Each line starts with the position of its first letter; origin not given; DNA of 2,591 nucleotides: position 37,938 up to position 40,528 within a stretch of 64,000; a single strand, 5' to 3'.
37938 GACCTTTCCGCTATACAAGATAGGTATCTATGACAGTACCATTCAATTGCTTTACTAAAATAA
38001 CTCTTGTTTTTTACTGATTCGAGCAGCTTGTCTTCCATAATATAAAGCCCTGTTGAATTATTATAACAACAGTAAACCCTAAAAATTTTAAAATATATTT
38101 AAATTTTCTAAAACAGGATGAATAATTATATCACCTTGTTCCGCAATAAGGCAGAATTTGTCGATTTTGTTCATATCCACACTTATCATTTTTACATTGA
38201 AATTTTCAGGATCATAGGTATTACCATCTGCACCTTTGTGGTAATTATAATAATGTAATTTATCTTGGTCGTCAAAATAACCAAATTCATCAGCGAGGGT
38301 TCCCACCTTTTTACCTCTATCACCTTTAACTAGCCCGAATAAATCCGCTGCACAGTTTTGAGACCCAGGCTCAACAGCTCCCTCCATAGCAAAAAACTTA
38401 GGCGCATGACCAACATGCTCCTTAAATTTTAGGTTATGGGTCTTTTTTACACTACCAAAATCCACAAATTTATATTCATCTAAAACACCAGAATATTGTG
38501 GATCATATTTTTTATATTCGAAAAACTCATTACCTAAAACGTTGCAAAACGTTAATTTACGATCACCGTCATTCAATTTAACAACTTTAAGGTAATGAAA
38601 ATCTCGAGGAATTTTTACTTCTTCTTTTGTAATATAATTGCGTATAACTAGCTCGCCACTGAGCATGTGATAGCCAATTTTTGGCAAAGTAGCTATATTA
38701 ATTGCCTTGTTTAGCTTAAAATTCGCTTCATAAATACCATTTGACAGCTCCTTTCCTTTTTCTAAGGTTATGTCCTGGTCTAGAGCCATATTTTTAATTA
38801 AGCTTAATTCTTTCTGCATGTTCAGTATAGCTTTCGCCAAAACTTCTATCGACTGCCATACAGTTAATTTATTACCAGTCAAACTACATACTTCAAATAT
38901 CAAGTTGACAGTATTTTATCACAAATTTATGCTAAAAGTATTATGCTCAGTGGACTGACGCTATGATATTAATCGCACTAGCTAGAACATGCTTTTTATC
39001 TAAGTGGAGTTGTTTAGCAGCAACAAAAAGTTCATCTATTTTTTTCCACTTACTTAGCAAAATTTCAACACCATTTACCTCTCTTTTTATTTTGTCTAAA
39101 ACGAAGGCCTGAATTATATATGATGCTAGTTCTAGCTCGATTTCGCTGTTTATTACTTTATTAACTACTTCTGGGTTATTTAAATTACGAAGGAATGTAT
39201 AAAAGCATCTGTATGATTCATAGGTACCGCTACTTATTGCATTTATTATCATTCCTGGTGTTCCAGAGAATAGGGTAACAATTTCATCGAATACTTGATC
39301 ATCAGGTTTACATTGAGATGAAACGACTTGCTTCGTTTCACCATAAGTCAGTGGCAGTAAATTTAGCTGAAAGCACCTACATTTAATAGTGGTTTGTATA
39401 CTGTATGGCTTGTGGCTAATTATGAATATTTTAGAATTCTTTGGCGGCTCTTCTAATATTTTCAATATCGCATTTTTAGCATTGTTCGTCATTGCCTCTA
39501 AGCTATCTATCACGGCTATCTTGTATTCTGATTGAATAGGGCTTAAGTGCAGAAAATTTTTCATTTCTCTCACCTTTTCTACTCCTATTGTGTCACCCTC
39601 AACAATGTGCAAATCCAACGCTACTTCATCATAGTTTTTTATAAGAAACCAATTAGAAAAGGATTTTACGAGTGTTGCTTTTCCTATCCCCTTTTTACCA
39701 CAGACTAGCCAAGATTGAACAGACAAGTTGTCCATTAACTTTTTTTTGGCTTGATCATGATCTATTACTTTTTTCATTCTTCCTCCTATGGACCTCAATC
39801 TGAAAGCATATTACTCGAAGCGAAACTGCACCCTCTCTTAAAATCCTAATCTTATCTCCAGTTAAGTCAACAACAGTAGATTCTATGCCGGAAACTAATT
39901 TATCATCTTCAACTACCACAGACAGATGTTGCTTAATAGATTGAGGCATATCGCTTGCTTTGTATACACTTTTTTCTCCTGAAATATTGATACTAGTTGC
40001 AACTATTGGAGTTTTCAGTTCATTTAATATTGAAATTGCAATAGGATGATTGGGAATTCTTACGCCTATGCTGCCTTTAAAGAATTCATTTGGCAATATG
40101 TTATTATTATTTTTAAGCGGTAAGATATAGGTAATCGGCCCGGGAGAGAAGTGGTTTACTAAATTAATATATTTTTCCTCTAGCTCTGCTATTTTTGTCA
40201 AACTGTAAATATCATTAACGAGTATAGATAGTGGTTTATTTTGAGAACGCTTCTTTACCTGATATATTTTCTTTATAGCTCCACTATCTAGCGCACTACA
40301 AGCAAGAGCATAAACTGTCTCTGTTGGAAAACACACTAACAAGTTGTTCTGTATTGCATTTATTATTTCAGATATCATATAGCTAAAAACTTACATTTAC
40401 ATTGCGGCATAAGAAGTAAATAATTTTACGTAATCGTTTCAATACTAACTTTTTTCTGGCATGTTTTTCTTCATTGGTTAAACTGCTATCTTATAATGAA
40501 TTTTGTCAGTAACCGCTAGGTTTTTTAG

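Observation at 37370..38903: Module of the giant protein recurs in a small gene that sits in an operon-like run with an orphan VirB8-like gene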

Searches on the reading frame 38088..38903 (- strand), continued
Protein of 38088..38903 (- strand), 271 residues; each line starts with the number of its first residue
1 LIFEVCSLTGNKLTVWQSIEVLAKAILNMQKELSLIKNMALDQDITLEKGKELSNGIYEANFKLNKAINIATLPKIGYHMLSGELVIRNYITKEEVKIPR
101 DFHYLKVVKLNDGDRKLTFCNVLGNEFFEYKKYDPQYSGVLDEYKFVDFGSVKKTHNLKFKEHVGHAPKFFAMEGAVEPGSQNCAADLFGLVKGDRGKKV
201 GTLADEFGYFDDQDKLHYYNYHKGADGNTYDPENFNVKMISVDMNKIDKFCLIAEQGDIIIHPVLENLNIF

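Call 53: list_cluster_members(proteins=[P0279, P0311, P0325, P0350, P0353, P0360, P0362, P0364, P0346, P0341])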
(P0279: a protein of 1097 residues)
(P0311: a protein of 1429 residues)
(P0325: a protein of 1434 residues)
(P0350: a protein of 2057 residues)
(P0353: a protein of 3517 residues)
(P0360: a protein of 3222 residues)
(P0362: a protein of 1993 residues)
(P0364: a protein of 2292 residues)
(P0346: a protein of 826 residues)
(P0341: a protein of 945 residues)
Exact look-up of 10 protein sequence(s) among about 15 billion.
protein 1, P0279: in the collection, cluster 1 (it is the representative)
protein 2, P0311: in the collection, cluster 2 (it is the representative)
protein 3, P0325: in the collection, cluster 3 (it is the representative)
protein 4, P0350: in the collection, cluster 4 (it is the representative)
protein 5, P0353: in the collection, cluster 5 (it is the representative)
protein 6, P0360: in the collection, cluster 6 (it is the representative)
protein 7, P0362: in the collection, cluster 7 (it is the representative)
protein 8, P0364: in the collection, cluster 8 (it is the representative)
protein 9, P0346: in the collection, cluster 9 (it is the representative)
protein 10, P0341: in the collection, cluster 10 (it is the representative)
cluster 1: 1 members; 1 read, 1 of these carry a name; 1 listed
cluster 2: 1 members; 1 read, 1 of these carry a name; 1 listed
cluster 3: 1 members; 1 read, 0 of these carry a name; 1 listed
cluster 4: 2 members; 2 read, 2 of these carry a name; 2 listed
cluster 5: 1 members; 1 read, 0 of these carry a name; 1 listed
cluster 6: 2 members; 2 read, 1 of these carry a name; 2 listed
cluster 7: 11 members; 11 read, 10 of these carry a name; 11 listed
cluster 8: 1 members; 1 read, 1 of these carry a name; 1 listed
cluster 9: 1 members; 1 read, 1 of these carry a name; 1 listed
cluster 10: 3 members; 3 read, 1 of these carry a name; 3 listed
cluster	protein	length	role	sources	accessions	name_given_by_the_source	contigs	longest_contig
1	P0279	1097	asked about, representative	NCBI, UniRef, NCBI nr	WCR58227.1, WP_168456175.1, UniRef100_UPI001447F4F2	collagen-like protein [Wolbachia endosymbiont of Ctenocephalides felis wCfeJ] | collagen-like protein n=1 Tax=Wolbachia endosymbiont of Ctenocephalides felis wCfeJ ...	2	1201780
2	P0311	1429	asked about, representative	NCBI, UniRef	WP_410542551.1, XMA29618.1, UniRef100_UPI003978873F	hypothetical protein [Wolbachia endosymbiont of Tetranychus urticae] | hypothetical protein n=1 Tax=Wolbachia endosymbiont of Tetranychus urticae TaxID=169184 ...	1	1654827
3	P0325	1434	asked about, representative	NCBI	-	-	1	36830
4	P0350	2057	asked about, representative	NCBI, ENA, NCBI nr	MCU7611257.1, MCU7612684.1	hypothetical protein OC188_00860 [Anaplasma capra] | hypothetical protein [Anaplasma capra]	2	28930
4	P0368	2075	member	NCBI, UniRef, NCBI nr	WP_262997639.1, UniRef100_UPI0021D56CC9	hypothetical protein [Anaplasma capra] | hypothetical protein n=1 Tax=Anaplasma capra TaxID=1562740 RepID=UPI0021D56CC9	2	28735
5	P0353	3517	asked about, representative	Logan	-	-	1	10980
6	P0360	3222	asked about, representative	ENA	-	-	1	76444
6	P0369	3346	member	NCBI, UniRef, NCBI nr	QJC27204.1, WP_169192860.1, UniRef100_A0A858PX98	hypothetical protein ANPL_00415 [Anaplasma platys] | Uncharacterized protein n=1 Tax=Anaplasma platys TaxID=949 RepID=A0A858PX98_9RICK | hypothetical protein [Anaplasma platys]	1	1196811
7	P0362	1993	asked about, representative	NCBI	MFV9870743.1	MAG: hypothetical protein AB8U69_03370 [Anaplasma ovis]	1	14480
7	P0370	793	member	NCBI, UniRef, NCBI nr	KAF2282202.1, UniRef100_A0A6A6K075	hypothetical protein GH714_043026 [Hevea brasiliensis] | Uncharacterized protein n=1 Tax=Hevea brasiliensis TaxID=3981 RepID=A0A6A6K075_HEVBR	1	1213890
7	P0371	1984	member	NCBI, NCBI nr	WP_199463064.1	hypothetical protein [Anaplasma ovis]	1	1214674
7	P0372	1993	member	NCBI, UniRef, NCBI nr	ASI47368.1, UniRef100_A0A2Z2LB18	hypothetical protein AOV_00010 [Anaplasma ovis str. Haibei] | Uncharacterized protein n=2 Tax=Anaplasma ovis TaxID=142058 RepID=A0A2Z2LB18_9RICK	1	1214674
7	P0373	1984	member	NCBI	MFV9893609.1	MAG: hypothetical protein AB8U48_03720 [Anaplasma ovis]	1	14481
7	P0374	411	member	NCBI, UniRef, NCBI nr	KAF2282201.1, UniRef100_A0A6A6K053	hypothetical protein GH714_043025 [Hevea brasiliensis] | Uncharacterized protein n=1 Tax=Hevea brasiliensis TaxID=3981 RepID=A0A6A6K053_HEVBR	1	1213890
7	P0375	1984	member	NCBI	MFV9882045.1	MAG: hypothetical protein AB8U31_04305 [Anaplasma ovis]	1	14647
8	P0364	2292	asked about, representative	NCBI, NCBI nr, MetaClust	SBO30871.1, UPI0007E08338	hypothetical protein ANAPC2_00431 [Anaplasma phagocytophilum] | status=active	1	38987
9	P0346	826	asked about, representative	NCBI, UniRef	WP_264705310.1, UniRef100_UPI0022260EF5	surface protein-related protein [Wolbachia endosymbiont (group A) of Gymnosoma rotundatum] | surface protein-related protein n=1 Tax=Wolbachia endosymbiont (group A) of Gymnosoma ...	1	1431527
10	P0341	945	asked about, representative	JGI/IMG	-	-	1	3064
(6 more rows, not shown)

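Call 56: search_protein_families(library=pfam, proteins=[P0350, P0364, P0372, P0325, P0311], max_evalue=0.01)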
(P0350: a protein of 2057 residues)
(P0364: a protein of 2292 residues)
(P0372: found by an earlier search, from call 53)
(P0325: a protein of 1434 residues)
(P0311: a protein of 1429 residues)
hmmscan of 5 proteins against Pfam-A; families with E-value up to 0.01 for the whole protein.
P0350 (2057 aa): 0 families

P0364 (2292 aa): 0 families

P0372 (1993 aa): 0 families

P0325 (1434 aa): 0 families

P0311 (1429 aa): 3 families
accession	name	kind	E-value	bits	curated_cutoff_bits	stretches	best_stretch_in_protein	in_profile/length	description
PF01391.23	Collagen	-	1.8e-25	88.9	27.2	0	159-180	33-54/60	Collagen triple helix repeat (20 copies)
PF18109.6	Fer4_24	-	5.5e-08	33.3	23.1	0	150-159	2-11/35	Ferredoxin I 4Fe-4S cluster domain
PF23192.1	NOMO_12th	-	2.5e-07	31.8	27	0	125-157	5-37/98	NOMO C-terminal transthyretin-like domain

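Call 57: find_encoding_contigs(protein=P0372, flank=10000, max_places=2)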
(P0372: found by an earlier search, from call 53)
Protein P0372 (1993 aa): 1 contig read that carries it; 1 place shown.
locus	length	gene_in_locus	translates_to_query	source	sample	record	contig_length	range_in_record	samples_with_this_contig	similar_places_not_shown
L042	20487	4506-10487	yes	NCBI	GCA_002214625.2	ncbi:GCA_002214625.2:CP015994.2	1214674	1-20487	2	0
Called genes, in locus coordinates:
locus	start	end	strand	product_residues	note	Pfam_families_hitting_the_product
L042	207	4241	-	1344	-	-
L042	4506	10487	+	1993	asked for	-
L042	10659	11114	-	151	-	PF22811:Zn_ribbon_NrdR, PF03477:ATP-cone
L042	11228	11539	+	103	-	PF05071:NDUFA12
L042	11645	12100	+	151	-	PF02470:MlaD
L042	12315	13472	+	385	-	PF01617:Surface_Ag_2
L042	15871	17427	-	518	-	-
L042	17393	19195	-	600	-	-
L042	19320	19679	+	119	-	PF04956:TrbC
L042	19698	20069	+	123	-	PF04956:TrbC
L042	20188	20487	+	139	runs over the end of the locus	PF01617:Surface_Ag_2 (weak)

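Call 71: search_solved_structures(query=A1, max_evalue=5)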
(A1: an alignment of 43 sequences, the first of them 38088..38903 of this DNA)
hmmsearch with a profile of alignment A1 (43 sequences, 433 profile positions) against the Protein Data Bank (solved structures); distinct sequences matched with E-value up to 5: 0.

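Call 73: fold_search(model_id=the predicted structure, library=viral)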
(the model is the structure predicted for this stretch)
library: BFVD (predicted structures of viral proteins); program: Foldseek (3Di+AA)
matches with E <= 10: 573; with E <= 0.001: 1
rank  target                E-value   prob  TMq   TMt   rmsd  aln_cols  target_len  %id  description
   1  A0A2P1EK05            8.4e-04  0.85  0.20  0.11  14.2       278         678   10  (no name in the UniProt tables at hand)
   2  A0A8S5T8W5            2.0e-03  0.28  0.12  0.09  30.4       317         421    8  Collagen-like protein [Siphoviridae sp. ct0Wl9]
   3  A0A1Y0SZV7            9.2e-03  0.47  0.19  0.09  24.8       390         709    7  Virion structural protein [Pseudomonas phage Noxifer]
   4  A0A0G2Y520            3.1e-02  0.20  0.13  0.09  17.9       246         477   12  PutativeBTB/POZ domain-containing protein [Acanthamoeba polyphaga mimivirus]
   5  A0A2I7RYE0            3.9e-02  0.18  0.10  0.06  23.8       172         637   13  (no name in the UniProt tables at hand)
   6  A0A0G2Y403            5.6e-02  0.11  0.14  0.10  15.4       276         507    9  WD40 family protein [Acanthamoeba polyphaga mimivirus Kroon]
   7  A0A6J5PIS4            5.8e-02  0.10  0.13  0.07  17.6       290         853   10  Glycine-rich domain-containing protein [uncultured Caudovirales phage]
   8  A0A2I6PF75            6.1e-02  0.08  0.10  0.05  34.6       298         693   10  Long tail fiber protein Gp37 [Proteus phage phiP4-3]
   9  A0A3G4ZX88            6.8e-02  0.13  0.13  0.13  22.2       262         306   10  Uncharacterized protein [Faunusvirus sp.]
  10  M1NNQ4                6.8e-02  0.11  0.15  0.11  18.2       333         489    8  BTB domain-containing protein [Moumouvirus goulette]
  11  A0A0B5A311            7.5e-02  0.06  0.09  0.05  28.6       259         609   10  Long tail fiber distal subunit [Yersinia phage vB_YenM_TG1]
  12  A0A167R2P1            8.7e-02  0.09  0.13  0.09  17.0       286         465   10  Putative BTB/POZ domain-containing protein [Powai lake megavirus]
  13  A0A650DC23            9.2e-02  0.13  0.14  0.16  15.4       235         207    6  (no name in the UniProt tables at hand)
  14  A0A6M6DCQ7            1.2e-01  0.07  0.12  0.10  24.1       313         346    9  (no name in the UniProt tables at hand)
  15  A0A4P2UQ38            1.3e-01  0.06  0.10  0.05  28.5       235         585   12  (no name in the UniProt tables at hand)
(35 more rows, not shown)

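Call 74: list_cluster_members(proteins=[P0277, P0290, P0299, P0302, P0309, P0315, P0351, P0356, P0363, P0343])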
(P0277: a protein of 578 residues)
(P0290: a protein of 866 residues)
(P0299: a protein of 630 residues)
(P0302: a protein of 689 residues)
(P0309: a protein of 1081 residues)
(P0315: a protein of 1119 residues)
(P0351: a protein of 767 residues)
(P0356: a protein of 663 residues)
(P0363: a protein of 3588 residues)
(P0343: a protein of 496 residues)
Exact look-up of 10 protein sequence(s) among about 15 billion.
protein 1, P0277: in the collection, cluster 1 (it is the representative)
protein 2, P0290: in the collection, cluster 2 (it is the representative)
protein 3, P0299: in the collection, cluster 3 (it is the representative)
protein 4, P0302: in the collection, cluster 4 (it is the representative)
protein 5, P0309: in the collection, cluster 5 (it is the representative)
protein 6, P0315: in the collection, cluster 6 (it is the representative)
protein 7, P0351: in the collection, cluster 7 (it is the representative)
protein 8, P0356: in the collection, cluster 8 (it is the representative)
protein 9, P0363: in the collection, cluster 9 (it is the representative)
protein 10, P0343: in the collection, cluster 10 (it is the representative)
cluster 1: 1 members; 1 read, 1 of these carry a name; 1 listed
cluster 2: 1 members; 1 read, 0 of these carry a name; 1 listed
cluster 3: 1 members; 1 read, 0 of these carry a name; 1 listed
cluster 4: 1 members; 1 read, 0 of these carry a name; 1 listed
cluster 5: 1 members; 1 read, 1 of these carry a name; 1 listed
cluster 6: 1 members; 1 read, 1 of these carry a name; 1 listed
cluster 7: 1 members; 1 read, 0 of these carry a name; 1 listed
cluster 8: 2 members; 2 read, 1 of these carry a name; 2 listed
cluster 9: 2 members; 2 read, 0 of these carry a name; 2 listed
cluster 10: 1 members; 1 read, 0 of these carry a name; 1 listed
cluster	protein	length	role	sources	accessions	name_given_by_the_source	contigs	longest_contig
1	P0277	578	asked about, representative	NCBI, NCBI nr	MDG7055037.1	MAG: hypothetical protein LJD31_00565 [Wolbachia endosymbiont of Menacanthus eurysternus] | hypothetical protein [Wolbachia endosymbiont of Menacanthus eurysternus]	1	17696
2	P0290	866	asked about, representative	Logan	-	-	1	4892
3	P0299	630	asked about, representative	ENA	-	-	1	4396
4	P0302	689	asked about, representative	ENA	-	-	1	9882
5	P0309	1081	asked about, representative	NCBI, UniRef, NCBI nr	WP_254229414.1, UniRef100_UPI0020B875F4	collagen-like protein [Wolbachia pipientis] | collagen-like protein n=1 Tax=Wolbachia pipientis TaxID=955 RepID=UPI0020B875F4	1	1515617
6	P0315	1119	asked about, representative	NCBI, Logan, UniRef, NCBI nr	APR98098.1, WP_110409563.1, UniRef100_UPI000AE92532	hypothetical protein [Wolbachia endosymbiont of Folsomia candida] | hypothetical protein n=1 Tax=Wolbachia endosymbiont of Folsomia candida TaxID=169402 ...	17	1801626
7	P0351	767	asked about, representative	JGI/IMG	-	-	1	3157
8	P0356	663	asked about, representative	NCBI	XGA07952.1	MAG: hypothetical protein U0X86_000083 [Wolbachia endosymbiont of Xenopsylla cheopis]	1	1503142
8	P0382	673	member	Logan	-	-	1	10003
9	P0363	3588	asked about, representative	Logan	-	-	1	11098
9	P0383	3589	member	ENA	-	-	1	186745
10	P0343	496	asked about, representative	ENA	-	-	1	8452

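Call 82: find_encoding_contigs(protein=P0369, flank=10000, max_places=1)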
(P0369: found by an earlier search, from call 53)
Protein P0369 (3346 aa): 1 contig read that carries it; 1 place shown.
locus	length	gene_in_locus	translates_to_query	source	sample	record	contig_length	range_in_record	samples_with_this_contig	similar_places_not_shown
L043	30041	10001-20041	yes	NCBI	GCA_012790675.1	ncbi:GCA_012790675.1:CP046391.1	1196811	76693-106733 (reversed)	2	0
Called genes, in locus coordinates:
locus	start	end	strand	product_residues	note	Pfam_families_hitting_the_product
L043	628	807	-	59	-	PF03966:Trm112p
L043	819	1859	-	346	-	PF13531:SBP_bac_11, PF01547:SBP_bac_1, PF13416:SBP_bac_8, PF13343:SBP_bac_6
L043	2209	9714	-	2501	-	-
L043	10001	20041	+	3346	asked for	-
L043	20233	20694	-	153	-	PF22811:Zn_ribbon_NrdR, PF03477:ATP-cone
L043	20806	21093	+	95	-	PF05071:NDUFA12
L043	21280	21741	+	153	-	PF02470:MlaD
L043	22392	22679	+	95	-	-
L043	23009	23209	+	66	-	-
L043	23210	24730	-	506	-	PF00361:Proton_antipo_M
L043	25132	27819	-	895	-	PF05170:AsmA (weak)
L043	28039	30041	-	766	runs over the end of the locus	PF00390:malic, PF03949:Malic_M, PF01515:PTA_PTB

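Call 83: find_encoding_contigs(protein=P0364, flank=10000, max_places=1)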
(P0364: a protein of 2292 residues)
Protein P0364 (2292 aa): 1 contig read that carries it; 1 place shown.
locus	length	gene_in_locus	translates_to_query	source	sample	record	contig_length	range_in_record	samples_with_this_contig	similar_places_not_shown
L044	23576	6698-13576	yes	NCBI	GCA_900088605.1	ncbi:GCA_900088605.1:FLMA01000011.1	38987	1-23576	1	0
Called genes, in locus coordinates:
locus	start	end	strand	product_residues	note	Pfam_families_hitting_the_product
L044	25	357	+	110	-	-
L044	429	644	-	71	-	PF03966:Trm112p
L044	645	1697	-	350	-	PF01547:SBP_bac_1, PF13531:SBP_bac_11, PF13416:SBP_bac_8, PF13343:SBP_bac_6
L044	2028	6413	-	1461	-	-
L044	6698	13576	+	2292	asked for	-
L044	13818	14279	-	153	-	PF22811:Zn_ribbon_NrdR, PF03477:ATP-cone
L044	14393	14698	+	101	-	PF05071:NDUFA12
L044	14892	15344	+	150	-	PF02470:MlaD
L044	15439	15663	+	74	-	-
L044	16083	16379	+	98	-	-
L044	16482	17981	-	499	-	PF00662:Proton_antipo_N (weak), PF00361:Proton_antipo_M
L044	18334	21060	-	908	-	PF05170:AsmA (weak)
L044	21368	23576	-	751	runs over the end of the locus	PF00390:malic, PF03949:Malic_M, PF01515:PTA_PTB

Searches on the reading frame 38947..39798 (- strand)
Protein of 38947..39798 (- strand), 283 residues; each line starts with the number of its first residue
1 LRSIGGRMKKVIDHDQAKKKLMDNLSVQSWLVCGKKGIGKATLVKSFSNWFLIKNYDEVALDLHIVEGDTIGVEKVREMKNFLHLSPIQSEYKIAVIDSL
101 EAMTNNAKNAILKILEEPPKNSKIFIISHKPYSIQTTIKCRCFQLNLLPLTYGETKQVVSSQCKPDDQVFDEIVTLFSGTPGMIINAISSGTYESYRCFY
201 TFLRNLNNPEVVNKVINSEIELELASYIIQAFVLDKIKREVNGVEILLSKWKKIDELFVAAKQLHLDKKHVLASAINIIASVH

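Call 4: search_protein_families(library=pfam, proteins=[window:38947-39798:-], max_evalue=1)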
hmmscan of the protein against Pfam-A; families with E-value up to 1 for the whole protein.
window:38947-39798:- (283 aa): 9 families
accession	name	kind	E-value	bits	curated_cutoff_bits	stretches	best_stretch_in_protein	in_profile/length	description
PF13177.12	DNA_pol3_delta2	-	2.9e-25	89.6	27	1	52-150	44-160/161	DNA polymerase III, delta subunit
PF13479.12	AAA_24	-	9.5e-05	22.8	27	1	30-111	5-84/195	AAA domain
PF00004.35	AAA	-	0.0036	18.2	21.2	1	31-139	2-119/131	ATPase family associated with various cellular activities (AAA)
PF20720.3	nSTAND3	-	0.012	15.8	27.2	1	14-61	7-51/155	Novel STAND NTPase 3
PF00931.28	NB-ARC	-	0.016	14.9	23.5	1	15-60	6-53/248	NB-ARC domain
PF03193.22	RsgA_GTPase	-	0.017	15.4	30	1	13-48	92-127/174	RsgA GTPase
PF05673.19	DUF815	-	0.036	13.6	23.8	1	18-108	44-124/249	Protein of unknown function (DUF815)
PF05621.17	TniB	-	0.12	12.3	22.4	1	8-49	16-57/189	Bacterial TniB protein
PF07726.17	AAA_3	-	0.17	12.2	27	1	31-117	3-88/131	ATPase family associated with various cellular activities (AAA)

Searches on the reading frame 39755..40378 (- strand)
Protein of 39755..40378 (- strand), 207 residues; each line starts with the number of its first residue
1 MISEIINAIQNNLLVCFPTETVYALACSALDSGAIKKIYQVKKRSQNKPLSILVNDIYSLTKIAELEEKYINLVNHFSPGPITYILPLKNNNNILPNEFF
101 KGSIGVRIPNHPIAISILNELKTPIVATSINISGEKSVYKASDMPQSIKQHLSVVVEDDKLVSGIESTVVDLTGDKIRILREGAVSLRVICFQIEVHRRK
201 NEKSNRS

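Call 4: search_protein_families(library=pfam, proteins=[window:39755-40378:-], max_evalue=1)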
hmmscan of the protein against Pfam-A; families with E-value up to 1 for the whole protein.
window:39755-40378:- (207 aa): 3 families
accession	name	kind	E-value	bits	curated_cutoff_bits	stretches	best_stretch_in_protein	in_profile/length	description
PF01300.24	Sua5_yciO_yrdC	-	2e-53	181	25.1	1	8-183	2-178/178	Telomere recombination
PF21477.3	FERM_C_FAK1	-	0.057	14.4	27.7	1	20-76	38-94/99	FAK1/PYK2, FERM domain C-lobe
PF04422.18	FrhB_FdhB_N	-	0.17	12.5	22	1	22-61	21-61/78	Coenzyme F420 hydrogenase/dehydrogenase, beta subunit N-term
